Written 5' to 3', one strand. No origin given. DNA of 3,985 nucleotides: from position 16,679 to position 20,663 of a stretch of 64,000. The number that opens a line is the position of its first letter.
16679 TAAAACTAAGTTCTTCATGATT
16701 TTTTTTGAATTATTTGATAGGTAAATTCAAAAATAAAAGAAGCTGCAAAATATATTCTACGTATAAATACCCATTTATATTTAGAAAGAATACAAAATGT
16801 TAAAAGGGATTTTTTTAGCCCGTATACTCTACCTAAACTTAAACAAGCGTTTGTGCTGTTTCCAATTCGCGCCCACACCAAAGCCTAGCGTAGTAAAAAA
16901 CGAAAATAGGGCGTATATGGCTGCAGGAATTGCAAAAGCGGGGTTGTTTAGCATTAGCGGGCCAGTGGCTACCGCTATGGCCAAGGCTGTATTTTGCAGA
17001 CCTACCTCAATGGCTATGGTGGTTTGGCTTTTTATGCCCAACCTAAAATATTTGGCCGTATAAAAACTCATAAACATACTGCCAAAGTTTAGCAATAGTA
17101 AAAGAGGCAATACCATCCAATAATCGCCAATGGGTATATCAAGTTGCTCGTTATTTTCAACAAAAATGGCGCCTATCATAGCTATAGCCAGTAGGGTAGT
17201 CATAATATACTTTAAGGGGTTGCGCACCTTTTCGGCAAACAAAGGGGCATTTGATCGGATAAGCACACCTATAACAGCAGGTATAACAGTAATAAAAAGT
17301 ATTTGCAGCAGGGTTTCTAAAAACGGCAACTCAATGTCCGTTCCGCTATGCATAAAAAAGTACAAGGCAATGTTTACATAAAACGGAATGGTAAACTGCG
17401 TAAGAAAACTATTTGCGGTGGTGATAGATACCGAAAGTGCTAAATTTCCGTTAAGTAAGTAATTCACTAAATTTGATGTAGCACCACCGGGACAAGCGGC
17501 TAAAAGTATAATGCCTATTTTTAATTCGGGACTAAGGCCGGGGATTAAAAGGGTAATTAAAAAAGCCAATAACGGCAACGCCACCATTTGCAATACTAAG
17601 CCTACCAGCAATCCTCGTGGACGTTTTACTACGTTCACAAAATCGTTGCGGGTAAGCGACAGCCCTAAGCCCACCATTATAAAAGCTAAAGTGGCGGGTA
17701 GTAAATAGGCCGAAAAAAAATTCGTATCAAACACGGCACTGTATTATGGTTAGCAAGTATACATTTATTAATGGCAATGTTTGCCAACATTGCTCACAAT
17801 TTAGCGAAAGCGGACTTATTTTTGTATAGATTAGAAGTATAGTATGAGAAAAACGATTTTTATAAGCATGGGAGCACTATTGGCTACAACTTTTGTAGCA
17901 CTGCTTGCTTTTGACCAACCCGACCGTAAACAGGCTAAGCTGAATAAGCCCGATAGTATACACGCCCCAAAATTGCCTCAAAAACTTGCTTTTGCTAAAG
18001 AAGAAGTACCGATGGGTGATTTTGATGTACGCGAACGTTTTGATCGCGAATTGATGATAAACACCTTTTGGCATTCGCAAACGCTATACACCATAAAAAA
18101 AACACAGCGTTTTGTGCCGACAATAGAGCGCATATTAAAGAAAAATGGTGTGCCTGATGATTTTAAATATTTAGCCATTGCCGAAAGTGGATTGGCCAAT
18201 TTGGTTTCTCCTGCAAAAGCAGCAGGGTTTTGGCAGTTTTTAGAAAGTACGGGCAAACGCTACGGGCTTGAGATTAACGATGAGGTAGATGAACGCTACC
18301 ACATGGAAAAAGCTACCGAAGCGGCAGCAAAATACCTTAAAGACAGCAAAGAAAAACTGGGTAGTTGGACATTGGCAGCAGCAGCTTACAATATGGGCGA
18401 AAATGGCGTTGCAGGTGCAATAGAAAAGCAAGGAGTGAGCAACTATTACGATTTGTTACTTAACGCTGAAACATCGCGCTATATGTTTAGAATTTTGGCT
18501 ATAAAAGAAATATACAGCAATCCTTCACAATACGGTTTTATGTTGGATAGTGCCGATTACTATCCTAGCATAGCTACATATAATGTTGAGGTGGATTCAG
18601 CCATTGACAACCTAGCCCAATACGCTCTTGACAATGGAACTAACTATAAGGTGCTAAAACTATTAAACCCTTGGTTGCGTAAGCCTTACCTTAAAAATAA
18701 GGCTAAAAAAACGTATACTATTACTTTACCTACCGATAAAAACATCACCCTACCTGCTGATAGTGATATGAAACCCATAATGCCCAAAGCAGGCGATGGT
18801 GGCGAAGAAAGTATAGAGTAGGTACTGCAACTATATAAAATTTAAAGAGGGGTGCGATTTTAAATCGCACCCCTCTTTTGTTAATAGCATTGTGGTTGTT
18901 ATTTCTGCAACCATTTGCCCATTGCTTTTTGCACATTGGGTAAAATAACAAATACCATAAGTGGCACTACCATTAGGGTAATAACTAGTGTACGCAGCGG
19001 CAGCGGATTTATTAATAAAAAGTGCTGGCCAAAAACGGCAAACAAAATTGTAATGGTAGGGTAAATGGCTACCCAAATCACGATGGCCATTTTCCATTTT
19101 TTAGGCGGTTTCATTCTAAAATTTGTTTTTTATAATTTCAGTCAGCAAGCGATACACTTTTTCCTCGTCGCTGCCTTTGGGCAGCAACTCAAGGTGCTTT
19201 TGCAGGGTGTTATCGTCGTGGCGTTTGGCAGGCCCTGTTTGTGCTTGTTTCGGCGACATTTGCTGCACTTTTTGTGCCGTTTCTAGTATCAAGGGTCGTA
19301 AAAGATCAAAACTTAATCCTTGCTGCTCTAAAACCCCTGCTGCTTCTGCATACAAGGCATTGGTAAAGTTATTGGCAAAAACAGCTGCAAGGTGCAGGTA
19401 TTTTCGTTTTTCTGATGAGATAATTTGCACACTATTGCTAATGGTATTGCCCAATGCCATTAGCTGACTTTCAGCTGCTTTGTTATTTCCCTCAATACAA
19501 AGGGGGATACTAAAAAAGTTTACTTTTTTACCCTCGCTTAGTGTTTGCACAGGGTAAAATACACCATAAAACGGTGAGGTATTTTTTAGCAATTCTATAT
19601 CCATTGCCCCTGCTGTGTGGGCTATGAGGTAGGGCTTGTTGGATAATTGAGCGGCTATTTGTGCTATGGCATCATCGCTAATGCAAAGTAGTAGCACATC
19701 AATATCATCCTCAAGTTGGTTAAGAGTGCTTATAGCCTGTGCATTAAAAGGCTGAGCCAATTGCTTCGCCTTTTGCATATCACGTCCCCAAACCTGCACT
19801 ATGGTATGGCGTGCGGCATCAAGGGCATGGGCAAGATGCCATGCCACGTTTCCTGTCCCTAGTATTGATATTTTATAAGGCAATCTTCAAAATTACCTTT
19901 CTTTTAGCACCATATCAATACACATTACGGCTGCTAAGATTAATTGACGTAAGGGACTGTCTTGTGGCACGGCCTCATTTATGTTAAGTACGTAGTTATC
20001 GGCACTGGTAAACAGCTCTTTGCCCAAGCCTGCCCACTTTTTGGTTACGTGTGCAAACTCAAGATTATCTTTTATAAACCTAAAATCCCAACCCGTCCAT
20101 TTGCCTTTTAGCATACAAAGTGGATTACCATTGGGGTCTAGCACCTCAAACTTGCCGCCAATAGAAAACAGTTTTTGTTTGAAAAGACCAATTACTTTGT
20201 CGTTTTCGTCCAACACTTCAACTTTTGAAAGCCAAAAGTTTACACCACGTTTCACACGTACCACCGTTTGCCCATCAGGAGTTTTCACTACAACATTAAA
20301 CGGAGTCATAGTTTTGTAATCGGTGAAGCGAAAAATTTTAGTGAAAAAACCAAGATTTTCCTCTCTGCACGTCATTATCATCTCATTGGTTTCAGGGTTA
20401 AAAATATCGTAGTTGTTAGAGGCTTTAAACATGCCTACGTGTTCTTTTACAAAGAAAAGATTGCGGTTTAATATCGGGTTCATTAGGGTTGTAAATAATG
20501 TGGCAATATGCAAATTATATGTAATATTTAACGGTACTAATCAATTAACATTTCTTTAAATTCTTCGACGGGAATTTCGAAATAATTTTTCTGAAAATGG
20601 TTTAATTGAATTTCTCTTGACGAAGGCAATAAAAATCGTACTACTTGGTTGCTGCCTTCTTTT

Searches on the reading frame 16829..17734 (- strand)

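Call 44: search_protein_families(library=pfam, proteins=[window:16829-17734:-], max_evalue=0.001)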
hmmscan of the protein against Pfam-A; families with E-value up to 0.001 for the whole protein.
window:16829-17734:- (301 aa): 2 families
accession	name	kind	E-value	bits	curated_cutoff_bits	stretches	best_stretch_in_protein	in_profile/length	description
PF01758.21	SBF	-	3.1e-35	122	24.3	1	15-198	3-188/191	Sodium Bile acid symporter family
PF13593.11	SBF_like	-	8.5e-13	48.7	25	1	16-256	37-274/313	SBF-like CPA transporter family (DUF4137)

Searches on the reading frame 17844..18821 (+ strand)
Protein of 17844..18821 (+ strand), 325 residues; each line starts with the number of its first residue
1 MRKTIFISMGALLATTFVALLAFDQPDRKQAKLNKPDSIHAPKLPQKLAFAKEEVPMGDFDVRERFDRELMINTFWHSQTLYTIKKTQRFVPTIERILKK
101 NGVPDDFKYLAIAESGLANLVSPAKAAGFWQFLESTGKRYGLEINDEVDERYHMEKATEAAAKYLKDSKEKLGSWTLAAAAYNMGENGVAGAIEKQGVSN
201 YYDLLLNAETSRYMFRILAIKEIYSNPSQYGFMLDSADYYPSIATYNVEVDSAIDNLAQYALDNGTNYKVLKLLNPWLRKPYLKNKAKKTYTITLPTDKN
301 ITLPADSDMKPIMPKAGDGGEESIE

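Call 44: search_protein_families(library=pfam, proteins=[window:17844-18821:+], max_evalue=0.001)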
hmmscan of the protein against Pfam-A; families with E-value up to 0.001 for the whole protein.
window:17844-18821:+ (325 aa): 1 family
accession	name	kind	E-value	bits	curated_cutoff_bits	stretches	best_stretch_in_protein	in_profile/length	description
PF01464.25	SLT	-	9.1e-20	70.8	21.3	1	96-200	6-112/117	Transglycosylase SLT domain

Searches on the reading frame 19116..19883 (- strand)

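Call 44: search_protein_families(library=pfam, proteins=[window:19116-19883:-], max_evalue=0.001)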
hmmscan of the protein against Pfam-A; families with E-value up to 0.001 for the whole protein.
window:19116-19883:- (255 aa): 5 families
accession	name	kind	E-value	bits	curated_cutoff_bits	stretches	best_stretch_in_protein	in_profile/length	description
PF10728.14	DUF2520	-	6.8e-39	132.9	25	1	126-249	1-123/125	Domain of unknown function (DUF2520)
PF03807.23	F420_oxidored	-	1.3e-08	35.8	21.6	1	4-83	1-85/94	NADP oxidoreductase coenzyme F420-dependent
PF01488.26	Shikimate_DH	-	2e-06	28.3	24.3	1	4-70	14-85/138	Shikimate / quinate 5-dehydrogenase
PF01408.29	GFO_IDH_MocA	-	2.3e-05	25.5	24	1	4-80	2-82/120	Oxidoreductase family, NAD-binding Rossmann fold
PF10727.15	Rossmann-like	-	3e-05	24.2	23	1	4-100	16-117/131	Rossmann-like domain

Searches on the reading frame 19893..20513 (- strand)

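Call 45: search_protein_families(library=pfam, proteins=[window:19893-20513:-], max_evalue=0.001)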
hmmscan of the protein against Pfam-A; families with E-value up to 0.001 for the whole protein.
window:19893-20513:- (206 aa): 1 family
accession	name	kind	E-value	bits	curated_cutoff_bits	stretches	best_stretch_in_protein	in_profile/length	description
PF03803.21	Scramblase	-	2e-17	63.7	25.4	1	26-202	36-217/221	Scramblase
